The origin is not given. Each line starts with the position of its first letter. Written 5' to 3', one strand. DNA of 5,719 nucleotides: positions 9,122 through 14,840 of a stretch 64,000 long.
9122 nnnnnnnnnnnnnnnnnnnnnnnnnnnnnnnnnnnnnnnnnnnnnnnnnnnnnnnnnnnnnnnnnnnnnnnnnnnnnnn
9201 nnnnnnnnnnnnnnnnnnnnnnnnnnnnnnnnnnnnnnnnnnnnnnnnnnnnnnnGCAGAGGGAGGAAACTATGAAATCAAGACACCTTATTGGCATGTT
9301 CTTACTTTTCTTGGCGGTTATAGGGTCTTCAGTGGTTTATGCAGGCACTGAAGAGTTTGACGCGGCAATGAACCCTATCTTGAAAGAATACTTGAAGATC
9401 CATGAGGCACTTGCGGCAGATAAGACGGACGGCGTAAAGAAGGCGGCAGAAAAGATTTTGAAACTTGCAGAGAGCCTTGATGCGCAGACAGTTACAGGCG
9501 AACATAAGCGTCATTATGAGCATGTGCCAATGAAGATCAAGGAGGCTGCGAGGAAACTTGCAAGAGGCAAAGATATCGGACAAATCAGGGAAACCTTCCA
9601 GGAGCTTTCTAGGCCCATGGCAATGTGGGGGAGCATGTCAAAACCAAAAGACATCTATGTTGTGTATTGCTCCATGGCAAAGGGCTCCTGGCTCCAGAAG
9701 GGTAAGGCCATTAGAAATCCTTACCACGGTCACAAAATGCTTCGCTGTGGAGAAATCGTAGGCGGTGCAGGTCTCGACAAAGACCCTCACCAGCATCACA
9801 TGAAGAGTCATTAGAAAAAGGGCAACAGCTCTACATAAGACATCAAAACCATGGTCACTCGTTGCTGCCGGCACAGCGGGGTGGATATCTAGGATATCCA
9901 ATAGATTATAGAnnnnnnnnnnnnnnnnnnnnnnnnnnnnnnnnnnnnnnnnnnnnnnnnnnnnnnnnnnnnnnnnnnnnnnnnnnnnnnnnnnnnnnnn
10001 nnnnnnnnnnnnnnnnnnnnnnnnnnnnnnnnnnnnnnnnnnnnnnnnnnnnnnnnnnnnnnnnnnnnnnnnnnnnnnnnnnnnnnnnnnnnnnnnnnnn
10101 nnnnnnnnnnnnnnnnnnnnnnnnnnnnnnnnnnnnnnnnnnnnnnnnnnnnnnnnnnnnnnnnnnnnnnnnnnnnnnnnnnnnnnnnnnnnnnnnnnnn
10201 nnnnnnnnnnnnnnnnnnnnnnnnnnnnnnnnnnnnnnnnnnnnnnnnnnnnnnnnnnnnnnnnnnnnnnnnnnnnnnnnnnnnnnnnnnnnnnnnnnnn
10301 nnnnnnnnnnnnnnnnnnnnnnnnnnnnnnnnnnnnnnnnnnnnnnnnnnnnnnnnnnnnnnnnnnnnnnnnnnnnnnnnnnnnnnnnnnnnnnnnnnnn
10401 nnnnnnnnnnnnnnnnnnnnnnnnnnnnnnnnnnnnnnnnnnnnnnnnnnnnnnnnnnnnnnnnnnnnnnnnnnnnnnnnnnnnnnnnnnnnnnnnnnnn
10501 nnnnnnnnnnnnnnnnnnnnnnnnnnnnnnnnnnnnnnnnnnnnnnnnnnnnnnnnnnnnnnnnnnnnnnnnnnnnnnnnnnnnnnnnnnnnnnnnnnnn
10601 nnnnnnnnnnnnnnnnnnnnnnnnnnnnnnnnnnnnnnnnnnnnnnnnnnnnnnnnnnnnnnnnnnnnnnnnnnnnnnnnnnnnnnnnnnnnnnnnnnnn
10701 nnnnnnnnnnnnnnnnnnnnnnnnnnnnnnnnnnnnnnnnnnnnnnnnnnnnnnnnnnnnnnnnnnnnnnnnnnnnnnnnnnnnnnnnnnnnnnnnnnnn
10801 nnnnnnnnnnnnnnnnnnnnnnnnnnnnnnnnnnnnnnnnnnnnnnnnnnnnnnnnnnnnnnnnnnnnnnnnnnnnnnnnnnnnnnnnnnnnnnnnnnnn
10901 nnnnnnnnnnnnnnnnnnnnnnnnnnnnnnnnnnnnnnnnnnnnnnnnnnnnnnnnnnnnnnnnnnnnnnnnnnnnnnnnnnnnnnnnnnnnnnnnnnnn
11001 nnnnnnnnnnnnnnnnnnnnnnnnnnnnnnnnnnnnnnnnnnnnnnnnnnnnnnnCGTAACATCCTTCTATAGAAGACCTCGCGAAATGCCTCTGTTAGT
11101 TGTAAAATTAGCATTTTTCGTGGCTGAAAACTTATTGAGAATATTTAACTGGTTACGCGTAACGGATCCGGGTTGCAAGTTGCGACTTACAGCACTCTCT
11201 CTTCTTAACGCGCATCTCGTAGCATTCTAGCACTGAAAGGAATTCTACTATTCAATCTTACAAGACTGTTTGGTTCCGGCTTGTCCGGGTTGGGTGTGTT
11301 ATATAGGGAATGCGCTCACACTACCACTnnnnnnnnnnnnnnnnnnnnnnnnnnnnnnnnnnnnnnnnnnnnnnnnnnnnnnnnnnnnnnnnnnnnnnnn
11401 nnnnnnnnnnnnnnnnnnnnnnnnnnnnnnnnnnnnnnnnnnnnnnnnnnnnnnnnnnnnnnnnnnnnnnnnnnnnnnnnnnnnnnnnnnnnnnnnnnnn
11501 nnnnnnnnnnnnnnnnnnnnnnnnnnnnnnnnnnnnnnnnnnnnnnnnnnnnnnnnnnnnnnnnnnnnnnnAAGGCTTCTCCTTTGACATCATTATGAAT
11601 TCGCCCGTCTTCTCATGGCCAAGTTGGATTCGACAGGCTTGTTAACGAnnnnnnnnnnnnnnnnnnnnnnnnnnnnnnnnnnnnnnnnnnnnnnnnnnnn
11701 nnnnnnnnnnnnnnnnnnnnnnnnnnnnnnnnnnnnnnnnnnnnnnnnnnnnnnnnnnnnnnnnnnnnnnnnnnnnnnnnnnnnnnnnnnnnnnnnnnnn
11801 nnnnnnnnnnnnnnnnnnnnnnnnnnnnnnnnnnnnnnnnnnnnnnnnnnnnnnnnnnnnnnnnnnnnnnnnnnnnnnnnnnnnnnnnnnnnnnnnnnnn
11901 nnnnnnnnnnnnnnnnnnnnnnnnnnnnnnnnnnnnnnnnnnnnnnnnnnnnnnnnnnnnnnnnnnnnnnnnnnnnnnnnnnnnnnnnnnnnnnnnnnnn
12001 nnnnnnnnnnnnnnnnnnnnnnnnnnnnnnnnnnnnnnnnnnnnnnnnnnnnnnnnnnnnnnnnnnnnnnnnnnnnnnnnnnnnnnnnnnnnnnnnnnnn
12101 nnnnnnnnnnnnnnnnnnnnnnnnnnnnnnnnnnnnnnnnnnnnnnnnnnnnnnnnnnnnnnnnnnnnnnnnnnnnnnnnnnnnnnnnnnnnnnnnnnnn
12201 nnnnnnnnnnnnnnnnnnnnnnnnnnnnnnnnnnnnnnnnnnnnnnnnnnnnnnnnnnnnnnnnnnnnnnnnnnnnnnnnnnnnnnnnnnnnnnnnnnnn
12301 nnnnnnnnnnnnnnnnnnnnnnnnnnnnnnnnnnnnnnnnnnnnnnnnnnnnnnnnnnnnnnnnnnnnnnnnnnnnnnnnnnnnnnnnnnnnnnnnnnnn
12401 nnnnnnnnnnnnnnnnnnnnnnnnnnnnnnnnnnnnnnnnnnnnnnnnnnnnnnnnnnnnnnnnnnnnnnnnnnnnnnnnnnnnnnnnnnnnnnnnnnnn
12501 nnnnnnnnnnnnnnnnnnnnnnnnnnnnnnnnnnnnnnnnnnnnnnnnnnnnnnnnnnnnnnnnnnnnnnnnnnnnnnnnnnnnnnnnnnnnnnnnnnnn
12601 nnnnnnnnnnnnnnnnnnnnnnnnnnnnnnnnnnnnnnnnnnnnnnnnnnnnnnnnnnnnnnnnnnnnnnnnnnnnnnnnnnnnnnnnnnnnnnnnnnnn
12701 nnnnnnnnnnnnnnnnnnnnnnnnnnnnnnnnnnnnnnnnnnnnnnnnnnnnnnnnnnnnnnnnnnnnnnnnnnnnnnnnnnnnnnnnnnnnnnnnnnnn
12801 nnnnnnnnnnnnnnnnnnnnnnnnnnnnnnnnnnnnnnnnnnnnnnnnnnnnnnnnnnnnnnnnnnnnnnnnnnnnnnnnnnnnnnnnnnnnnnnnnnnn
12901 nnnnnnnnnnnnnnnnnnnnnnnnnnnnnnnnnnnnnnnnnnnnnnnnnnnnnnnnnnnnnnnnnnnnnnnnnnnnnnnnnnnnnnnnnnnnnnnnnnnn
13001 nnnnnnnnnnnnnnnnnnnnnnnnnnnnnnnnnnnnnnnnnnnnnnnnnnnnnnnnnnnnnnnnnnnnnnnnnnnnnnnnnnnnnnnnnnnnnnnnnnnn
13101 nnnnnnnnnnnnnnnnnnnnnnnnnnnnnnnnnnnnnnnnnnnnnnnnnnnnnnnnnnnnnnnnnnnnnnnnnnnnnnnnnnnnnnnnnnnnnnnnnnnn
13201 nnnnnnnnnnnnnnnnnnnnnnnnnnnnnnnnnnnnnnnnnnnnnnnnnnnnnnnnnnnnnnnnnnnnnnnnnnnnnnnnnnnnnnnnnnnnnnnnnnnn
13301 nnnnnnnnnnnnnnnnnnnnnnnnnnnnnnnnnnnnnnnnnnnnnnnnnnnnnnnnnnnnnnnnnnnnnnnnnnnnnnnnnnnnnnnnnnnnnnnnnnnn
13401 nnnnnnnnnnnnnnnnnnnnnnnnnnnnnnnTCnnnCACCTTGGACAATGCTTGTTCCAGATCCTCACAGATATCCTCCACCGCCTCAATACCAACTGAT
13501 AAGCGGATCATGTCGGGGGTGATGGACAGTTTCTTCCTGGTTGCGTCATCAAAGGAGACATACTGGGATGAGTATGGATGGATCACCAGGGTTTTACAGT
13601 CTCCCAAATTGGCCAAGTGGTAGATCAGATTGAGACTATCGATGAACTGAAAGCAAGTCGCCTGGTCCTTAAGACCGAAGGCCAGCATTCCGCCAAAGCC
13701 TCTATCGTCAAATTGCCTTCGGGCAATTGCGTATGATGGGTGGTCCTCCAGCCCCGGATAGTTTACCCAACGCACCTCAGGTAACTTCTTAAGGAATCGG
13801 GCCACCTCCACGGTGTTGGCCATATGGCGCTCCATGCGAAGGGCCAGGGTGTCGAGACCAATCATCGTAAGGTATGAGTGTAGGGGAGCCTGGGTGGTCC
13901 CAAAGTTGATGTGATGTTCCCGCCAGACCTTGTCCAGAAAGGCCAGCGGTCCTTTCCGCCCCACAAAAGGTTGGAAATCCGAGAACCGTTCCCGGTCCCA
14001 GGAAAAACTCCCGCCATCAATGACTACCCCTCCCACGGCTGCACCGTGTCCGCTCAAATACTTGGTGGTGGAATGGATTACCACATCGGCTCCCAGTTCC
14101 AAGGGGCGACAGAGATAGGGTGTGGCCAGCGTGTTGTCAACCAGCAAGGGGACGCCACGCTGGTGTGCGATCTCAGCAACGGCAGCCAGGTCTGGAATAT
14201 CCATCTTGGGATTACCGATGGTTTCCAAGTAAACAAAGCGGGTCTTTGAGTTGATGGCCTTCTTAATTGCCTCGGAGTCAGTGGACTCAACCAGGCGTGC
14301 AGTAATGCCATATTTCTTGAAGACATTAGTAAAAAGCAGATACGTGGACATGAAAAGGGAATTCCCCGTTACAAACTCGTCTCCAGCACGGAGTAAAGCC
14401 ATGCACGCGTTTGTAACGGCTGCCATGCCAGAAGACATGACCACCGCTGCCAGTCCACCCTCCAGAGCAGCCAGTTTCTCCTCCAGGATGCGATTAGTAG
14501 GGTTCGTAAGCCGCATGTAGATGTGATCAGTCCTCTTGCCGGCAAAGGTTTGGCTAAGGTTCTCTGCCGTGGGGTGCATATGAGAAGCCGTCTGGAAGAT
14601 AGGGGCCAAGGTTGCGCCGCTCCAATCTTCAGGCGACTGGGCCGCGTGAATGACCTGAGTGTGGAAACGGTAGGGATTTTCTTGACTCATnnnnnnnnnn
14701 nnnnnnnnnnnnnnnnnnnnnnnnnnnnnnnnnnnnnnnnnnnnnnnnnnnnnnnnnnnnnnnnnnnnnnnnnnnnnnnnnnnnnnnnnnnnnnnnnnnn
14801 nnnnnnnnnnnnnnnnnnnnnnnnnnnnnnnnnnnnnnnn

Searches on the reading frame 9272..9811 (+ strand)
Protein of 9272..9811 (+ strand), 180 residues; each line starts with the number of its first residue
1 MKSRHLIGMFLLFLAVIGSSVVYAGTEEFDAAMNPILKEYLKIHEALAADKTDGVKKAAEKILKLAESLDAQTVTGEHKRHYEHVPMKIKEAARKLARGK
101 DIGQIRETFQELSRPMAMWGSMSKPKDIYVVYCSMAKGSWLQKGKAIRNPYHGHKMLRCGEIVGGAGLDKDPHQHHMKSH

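Call 33: search_protein_families(library=pfam, proteins=[window:9272-9811:+], max_evalue=0.00001)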
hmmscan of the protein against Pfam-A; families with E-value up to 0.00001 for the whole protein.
window:9272-9811:+ (180 aa): 1 family
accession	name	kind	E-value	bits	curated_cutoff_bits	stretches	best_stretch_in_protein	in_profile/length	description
PF11827.13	DUF3347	-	2.4e-14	54.4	25.5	1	36-117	1-82/93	Protein of unknown function (DUF3347)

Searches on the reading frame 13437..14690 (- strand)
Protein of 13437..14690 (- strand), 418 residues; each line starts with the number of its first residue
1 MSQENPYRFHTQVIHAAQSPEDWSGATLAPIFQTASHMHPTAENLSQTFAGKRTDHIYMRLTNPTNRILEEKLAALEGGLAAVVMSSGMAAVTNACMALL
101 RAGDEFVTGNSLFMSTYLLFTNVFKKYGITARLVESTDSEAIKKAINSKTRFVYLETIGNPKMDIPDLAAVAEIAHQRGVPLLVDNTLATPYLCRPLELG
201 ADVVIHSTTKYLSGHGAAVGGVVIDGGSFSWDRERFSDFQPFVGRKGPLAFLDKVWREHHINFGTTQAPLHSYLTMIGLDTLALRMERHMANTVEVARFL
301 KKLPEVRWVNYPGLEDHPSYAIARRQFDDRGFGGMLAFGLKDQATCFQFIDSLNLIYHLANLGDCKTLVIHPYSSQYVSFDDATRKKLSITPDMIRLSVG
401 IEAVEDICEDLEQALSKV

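Call 34: search_protein_families(library=pfam, proteins=[window:13437-14690:-], max_evalue=0.00001)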
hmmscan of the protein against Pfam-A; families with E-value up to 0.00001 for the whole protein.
window:13437-14690:- (418 aa): 4 families
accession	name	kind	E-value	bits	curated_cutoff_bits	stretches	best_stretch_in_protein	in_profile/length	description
PF01053.26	Cys_Met_Meta_PP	-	1e-126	423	27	1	11-415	2-380/381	Cys/Met metabolism PLP-dependent enzyme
PF00155.27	Aminotran_1_2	-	4.3e-10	39.8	19.7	1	69-186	47-186/361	Aminotransferase class I and II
PF01041.23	DegT_DnrJ_EryC1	-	3.6e-06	26.9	19.8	1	63-187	23-147/360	DegT/DnrJ/EryC1/StrS aminotransferase family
PF00266.25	Aminotran_5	-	5.8e-06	26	21.5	1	88-216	73-207/371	Aminotransferase class-V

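Call 73: find_homologous_proteins(query=window:13437-14690:-, max_evalue=1e-50)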
Query window:13437-14690:- (418 aa): 7735 proteins with E <= 1e-50 among 8000 candidates; the best 120 are listed.
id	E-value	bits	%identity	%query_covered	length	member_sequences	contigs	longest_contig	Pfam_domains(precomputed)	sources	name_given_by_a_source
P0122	3.4e-282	953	100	100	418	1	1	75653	PF00155.28,PF00266.26,PF01053.27,PF01041.24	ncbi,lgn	-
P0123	5.4e-273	923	97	100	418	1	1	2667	PF00155.28,PF01053.27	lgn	-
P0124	8.8e-266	899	94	100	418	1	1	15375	PF00155.28,PF00266.26,PF01212.28,PF01053.27,PF01041.24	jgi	jgi:O-acetylhomoserine (thiol)-lyase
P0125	4.4e-264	893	94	100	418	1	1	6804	PF00155.28,PF00266.26,PF01053.27,PF01041.24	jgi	jgi:O-acetylhomoserine (thiol)-lyase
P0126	3.3e-259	877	92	100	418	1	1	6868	PF00155.28,PF01053.27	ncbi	-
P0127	5.9e-252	854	91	100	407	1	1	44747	PF00155.28,PF00266.26,PF01212.28,PF01053.27,PF01041.24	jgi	jgi:O-acetylhomoserine (thiol)-lyase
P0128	1.1e-251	853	89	100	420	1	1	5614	PF00155.28,PF00266.26,PF01053.27,PF01041.24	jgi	jgi:O-acetylhomoserine (thiol)-lyase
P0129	9.9e-249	843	87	100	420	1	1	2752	PF00155.28,PF00266.26,PF01053.27,PF01041.24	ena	-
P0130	3.5e-248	841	87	100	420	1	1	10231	PF00155.28,PF00266.26,PF01053.27,PF01041.24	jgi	-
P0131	3.9e-248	841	87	100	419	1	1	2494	PF00155.28,PF00266.26,PF01053.27,PF01041.24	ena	-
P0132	4.3e-248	841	87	100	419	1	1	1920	PF00155.28,PF00266.26,PF01053.27,PF01041.24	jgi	jgi:O-acetylhomoserine (thiol)-lyase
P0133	1.3e-247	839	87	100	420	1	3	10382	PF00155.28,PF00266.26,PF01053.27,PF01041.24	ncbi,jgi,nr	ncbi:MAG: O-acetylhomoserine aminocarboxypropyltransferase/cysteine synthase [Deltaproteobacteria ba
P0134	2.4e-247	838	87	100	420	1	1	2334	PF00155.28,PF00266.26,PF01053.27,PF01041.24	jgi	-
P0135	7.5e-243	824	84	100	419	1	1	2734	PF00155.28,PF00266.26,PF01053.27,PF01041.24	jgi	-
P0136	1.5e-242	823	84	100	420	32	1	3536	PF00155.28,PF00266.26,PF01053.27,PF01041.24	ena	-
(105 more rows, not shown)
